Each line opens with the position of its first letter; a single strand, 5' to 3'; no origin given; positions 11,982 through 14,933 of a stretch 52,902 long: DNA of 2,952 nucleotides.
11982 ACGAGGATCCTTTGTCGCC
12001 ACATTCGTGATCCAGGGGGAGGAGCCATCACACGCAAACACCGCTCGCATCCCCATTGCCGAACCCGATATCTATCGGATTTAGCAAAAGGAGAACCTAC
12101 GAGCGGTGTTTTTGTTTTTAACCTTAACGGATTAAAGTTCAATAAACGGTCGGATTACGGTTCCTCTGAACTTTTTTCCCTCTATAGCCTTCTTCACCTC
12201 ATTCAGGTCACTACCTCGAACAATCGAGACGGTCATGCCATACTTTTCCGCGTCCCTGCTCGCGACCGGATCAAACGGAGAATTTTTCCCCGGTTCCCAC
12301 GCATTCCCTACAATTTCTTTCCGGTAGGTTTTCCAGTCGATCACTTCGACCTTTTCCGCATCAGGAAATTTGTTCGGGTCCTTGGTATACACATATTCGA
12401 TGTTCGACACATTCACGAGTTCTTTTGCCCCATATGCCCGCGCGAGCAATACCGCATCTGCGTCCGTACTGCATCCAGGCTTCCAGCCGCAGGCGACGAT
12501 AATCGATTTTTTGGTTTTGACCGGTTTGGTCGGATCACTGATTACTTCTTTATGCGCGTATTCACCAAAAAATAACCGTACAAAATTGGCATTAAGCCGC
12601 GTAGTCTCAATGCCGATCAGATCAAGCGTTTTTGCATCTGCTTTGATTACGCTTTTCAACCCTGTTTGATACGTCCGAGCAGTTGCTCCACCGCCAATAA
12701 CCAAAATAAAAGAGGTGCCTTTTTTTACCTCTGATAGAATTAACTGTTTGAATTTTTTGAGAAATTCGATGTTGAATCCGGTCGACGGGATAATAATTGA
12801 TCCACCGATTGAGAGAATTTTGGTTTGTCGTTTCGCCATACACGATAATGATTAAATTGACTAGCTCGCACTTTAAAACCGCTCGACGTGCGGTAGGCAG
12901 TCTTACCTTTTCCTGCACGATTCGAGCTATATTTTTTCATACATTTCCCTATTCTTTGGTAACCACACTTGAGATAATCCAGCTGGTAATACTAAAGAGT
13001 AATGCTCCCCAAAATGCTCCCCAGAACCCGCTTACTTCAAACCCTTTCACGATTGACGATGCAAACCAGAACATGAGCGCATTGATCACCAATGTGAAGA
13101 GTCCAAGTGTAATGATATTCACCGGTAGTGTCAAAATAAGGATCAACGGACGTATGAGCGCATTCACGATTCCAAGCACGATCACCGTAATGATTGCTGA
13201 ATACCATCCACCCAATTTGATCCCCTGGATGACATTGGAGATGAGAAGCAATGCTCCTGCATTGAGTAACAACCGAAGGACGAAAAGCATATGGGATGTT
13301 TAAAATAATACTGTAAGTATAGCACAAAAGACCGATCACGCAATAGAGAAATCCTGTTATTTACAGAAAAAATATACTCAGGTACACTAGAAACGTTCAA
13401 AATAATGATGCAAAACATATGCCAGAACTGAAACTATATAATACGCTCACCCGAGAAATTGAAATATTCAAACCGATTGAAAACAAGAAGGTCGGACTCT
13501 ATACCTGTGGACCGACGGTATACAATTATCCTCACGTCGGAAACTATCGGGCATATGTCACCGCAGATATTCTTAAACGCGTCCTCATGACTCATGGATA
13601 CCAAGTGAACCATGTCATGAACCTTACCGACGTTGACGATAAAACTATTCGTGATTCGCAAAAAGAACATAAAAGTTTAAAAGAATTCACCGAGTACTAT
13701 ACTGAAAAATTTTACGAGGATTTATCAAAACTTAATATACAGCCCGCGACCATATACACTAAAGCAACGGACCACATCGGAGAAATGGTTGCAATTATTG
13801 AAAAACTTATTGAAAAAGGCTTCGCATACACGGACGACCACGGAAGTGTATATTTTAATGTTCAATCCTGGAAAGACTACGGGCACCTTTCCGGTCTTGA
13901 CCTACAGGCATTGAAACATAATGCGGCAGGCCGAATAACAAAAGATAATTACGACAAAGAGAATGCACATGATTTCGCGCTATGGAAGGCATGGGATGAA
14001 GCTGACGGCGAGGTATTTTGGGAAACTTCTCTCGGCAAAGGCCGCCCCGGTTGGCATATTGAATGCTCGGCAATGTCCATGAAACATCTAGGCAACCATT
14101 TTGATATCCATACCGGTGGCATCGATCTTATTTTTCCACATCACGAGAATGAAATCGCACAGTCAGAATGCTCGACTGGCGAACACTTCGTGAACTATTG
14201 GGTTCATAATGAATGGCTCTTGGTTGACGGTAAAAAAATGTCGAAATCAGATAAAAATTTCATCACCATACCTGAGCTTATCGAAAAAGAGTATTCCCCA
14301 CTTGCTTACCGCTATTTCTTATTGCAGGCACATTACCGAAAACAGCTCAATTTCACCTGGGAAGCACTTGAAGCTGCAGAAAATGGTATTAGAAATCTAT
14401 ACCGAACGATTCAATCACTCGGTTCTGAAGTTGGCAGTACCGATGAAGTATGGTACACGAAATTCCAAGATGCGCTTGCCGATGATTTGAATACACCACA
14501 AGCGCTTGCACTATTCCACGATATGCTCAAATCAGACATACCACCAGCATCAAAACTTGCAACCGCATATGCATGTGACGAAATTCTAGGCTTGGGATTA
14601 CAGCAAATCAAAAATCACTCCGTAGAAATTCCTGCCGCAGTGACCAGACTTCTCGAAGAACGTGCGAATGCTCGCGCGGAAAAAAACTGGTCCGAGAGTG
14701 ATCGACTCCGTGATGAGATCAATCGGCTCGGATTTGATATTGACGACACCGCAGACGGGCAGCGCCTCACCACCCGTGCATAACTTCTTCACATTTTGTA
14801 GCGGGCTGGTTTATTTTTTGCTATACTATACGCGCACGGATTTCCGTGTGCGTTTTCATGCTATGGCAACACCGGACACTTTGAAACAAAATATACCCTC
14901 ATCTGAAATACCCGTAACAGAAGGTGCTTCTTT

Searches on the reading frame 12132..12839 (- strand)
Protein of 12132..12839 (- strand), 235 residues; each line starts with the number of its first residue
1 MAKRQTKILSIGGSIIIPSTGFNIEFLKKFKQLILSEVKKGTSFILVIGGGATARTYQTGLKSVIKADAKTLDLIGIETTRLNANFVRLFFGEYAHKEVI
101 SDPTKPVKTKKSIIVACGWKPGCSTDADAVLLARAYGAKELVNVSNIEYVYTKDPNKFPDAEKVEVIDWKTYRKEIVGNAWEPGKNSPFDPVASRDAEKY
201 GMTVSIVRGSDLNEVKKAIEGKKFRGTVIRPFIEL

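Call 8: search_protein_families(library=pfam, proteins=[window:12132-12839:-], max_evalue=0.01)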
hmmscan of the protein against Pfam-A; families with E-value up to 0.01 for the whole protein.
window:12132-12839:- (235 aa): 1 family
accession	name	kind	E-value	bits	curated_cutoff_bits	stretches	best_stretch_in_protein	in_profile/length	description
PF00696.33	AA_kinase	-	5.3e-21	75.9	24.9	1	6-207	2-233/234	Amino acid kinase family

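Call 59: find_homologous_proteins(query=window:12132-12839:-, max_evalue=1e-60)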
Query window:12132-12839:- (235 aa): 592 proteins with E <= 1e-60 among 1833 candidates; the best 120 are listed.
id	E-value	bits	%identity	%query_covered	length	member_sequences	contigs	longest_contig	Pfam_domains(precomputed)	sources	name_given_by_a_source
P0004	2.0e-145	500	95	100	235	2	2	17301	PF00696.34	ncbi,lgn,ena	-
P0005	1.9e-136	470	89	100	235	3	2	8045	PF00696.34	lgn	-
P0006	1.6e-130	451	87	100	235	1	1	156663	PF00696.34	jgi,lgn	jgi:uridylate kinase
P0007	2.3e-128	444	85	100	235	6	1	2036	PF00696.34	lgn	-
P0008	8.7e-128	442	85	100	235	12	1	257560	PF00696.34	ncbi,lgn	-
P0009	3.6e-126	437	84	100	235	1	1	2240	PF00696.34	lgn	-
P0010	1.9e-124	431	83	100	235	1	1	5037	PF00696.34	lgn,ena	-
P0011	5.2e-124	430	82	100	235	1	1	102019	PF00696.34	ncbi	-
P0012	1.3e-122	425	81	100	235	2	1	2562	PF00696.34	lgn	-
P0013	2.5e-121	421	80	100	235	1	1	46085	PF00696.34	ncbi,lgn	-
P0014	5.9e-121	420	81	100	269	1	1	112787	PF00696.34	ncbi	-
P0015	1.6e-117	409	78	100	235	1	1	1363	PF00696.34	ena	-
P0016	3.6e-107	375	70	100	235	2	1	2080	PF00696.34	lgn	-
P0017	2.2e-95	336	68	96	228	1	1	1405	PF00696.34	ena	-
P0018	8.1e-95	334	64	97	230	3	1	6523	PF00696.34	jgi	jgi:uridylate kinase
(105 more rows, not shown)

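Call 60: find_encoding_contigs(protein=P0005, flank=1500, max_places=2)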
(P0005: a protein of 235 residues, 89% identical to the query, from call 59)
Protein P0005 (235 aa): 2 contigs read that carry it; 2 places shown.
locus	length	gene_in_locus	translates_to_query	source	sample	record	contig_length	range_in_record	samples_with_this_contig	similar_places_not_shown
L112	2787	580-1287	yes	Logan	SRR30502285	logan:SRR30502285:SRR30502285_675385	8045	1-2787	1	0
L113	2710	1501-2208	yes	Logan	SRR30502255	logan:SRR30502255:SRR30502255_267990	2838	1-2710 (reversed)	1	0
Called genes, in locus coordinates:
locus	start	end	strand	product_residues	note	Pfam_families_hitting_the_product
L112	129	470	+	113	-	PF04020:Phage_holin_4_2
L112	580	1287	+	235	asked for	PF00696:AA_kinase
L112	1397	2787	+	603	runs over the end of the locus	PF01807:Zn_ribbon_DnaG, PF08275:DNAG_N, PF01751:Toprim, PF13155:Toprim_2, PF13662:Toprim_4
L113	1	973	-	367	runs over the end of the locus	?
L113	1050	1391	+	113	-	PF04020:Phage_holin_4_2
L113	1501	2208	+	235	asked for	PF00696:AA_kinase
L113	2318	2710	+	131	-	?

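Call 61: find_encoding_contigs(protein=P0006, flank=1500, max_places=2)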
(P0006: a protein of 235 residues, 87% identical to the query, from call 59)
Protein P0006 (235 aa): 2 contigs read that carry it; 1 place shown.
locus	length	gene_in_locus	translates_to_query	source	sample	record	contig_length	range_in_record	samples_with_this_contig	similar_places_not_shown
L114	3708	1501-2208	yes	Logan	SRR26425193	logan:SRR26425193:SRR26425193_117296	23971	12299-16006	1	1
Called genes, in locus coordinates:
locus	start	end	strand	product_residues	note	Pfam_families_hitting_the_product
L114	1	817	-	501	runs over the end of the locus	PF01406:tRNA-synt_1e, PF09334:tRNA-synt_1g (weak), PF23493:CysS_C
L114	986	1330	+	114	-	PF04020:Phage_holin_4_2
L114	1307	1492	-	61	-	-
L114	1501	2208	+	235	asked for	PF00696:AA_kinase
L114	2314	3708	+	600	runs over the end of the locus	PF01807:Zn_ribbon_DnaG, PF08275:DNAG_N, PF01751:Toprim, PF13155:Toprim_2, PF13662:Toprim_4, PF10410:DnaB_bind (faint)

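Call 62: find_encoding_contigs(protein=P0007, flank=1500, max_places=2)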
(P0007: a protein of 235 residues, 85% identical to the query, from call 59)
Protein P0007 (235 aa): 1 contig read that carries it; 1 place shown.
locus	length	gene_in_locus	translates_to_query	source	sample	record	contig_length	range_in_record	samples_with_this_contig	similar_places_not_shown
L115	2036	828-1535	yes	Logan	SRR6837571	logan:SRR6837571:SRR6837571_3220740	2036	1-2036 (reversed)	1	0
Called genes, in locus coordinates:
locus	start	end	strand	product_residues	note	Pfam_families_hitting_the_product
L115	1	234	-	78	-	?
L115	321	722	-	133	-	-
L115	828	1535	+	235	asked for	PF00696:AA_kinase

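Call 63: find_encoding_contigs(protein=P0009, flank=1500, max_places=2)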
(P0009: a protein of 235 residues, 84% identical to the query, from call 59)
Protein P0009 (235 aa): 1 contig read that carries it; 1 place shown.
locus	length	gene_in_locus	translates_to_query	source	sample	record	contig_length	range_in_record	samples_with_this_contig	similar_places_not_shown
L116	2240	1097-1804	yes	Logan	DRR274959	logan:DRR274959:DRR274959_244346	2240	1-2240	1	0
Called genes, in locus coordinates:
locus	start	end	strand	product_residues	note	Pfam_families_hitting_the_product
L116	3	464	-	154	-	?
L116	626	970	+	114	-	PF04020:Phage_holin_4_2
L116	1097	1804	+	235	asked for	PF00696:AA_kinase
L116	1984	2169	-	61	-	-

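Call 64: find_encoding_contigs(protein=P0010, flank=1500, max_places=2)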
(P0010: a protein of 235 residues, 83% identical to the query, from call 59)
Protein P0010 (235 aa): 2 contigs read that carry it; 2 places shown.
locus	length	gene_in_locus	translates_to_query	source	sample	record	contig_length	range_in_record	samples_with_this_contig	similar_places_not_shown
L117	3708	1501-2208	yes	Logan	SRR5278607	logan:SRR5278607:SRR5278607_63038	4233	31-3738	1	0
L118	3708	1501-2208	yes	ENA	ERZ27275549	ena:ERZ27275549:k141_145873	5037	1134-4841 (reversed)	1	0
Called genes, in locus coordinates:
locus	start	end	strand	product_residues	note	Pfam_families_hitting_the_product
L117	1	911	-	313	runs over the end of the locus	?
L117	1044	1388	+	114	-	PF04020:Phage_holin_4_2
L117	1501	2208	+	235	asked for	PF00696:AA_kinase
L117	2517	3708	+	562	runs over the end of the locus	?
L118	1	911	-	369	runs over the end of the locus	?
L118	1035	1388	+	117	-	PF04020:Phage_holin_4_2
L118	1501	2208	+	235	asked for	PF00696:AA_kinase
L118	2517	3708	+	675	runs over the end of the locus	PF01807:Zn_ribbon_DnaG, PF08275:DNAG_N, PF01751:Toprim, PF13155:Toprim_2, PF13362:Toprim_3 (weak), PF13662:Toprim_4, PF10410:DnaB_bind (weak)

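Call 65: find_encoding_contigs(protein=P0012, flank=1500, max_places=2)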
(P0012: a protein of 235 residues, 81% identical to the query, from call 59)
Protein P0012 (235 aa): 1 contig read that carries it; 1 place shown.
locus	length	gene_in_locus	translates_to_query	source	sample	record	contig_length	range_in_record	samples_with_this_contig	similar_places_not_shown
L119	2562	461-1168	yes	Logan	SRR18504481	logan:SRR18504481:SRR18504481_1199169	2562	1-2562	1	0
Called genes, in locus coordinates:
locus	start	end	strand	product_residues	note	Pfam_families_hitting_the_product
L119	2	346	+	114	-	?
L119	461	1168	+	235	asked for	PF00696:AA_kinase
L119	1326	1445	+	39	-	-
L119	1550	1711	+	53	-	-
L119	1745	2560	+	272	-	?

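Call 66: find_encoding_contigs(protein=P0014, flank=1500, max_places=2)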
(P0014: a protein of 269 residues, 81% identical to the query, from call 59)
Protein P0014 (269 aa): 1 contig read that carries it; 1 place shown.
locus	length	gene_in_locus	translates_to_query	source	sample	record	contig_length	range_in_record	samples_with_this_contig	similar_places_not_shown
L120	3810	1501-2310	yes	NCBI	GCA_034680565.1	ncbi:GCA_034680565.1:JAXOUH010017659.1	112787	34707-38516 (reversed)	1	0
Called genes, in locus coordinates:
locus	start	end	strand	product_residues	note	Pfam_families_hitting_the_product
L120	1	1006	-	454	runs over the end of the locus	PF01921:tRNA-synt_1f (faint), PF01406:tRNA-synt_1e, PF09334:tRNA-synt_1g, PF09190:DALR_2 (faint), PF23493:CysS_C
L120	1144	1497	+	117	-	PF04020:Phage_holin_4_2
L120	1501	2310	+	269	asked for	PF00696:AA_kinase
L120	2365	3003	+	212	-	-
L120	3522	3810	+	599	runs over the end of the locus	PF01807:Zn_ribbon_DnaG, PF08275:DNAG_N, PF01751:Toprim, PF13155:Toprim_2, PF13362:Toprim_3 (weak), PF13662:Toprim_4, PF10410:DnaB_bind (weak)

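Call 67: find_encoding_contigs(protein=P0016, flank=1500, max_places=2)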
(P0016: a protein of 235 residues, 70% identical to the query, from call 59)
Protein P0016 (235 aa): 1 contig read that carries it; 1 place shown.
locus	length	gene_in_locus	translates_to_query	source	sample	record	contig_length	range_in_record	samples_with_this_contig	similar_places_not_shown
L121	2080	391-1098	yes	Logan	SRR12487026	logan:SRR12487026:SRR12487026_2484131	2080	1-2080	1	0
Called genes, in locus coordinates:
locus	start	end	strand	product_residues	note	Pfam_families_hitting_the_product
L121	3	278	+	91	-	?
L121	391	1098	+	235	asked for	PF00696:AA_kinase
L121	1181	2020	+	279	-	PF01582:TIR, PF13676:TIR_2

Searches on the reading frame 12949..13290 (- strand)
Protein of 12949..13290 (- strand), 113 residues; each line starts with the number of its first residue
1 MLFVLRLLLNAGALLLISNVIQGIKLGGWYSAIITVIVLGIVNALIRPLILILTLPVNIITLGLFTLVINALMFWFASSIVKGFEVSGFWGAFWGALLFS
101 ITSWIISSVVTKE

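Call 8: search_protein_families(library=pfam, proteins=[window:12949-13290:-], max_evalue=0.01)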
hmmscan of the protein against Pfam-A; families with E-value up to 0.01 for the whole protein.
window:12949-13290:- (113 aa): 1 family
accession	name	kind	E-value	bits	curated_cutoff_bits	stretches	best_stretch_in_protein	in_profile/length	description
PF04020.18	Phage_holin_4_2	-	3.4e-33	114.8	28.8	1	1-105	1-105/105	Mycobacterial 4 TMS phage holin, superfamily IV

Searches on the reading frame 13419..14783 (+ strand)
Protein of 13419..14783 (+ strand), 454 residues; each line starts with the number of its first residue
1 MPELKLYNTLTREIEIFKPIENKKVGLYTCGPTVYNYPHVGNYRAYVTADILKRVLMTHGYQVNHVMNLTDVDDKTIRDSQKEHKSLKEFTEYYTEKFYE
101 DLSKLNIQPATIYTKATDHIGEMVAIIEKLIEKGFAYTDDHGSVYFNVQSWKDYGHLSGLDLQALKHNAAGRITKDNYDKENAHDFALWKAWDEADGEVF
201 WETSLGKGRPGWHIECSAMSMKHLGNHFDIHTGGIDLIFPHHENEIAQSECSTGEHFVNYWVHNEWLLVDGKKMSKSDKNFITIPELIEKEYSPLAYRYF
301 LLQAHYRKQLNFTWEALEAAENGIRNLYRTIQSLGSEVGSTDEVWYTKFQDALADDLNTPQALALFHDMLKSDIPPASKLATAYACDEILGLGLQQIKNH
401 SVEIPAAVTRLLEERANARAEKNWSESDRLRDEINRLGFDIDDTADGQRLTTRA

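Call 8: search_protein_families(library=pfam, proteins=[window:13419-14783:+], max_evalue=0.01)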
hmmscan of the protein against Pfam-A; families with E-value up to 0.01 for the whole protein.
window:13419-14783:+ (454 aa): 7 families
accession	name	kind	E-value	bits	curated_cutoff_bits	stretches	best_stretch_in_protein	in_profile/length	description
PF01406.26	tRNA-synt_1e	-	2e-115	385.8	27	1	17-321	2-300/301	tRNA synthetases class I (C) catalytic domain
PF09334.17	tRNA-synt_1g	-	5.8e-17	62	20.1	2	253-322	307-376/391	tRNA synthetases class I (M)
PF23493.1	CysS_C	-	1.4e-09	38.3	23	1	403-448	3-48/51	Cysteinyl-tRNA ligase anticodon binding domain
PF01921.24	tRNA-synt_1f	-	6.7e-07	29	27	0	29-74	27-72/360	tRNA synthetases class I (K)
PF09190.17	DALR_2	-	1.1e-06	29.6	22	1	348-371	1-24/57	DALR domain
PF00133.28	tRNA-synt_1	-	1.7e-06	27.5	22.7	1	229-312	330-413/414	tRNA synthetases class I (I, L, M and V)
PF00749.27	tRNA-synt_1c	-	1.5e-05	24.6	23.4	1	91-141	49-99/314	tRNA synthetases class I (E and Q), catalytic domain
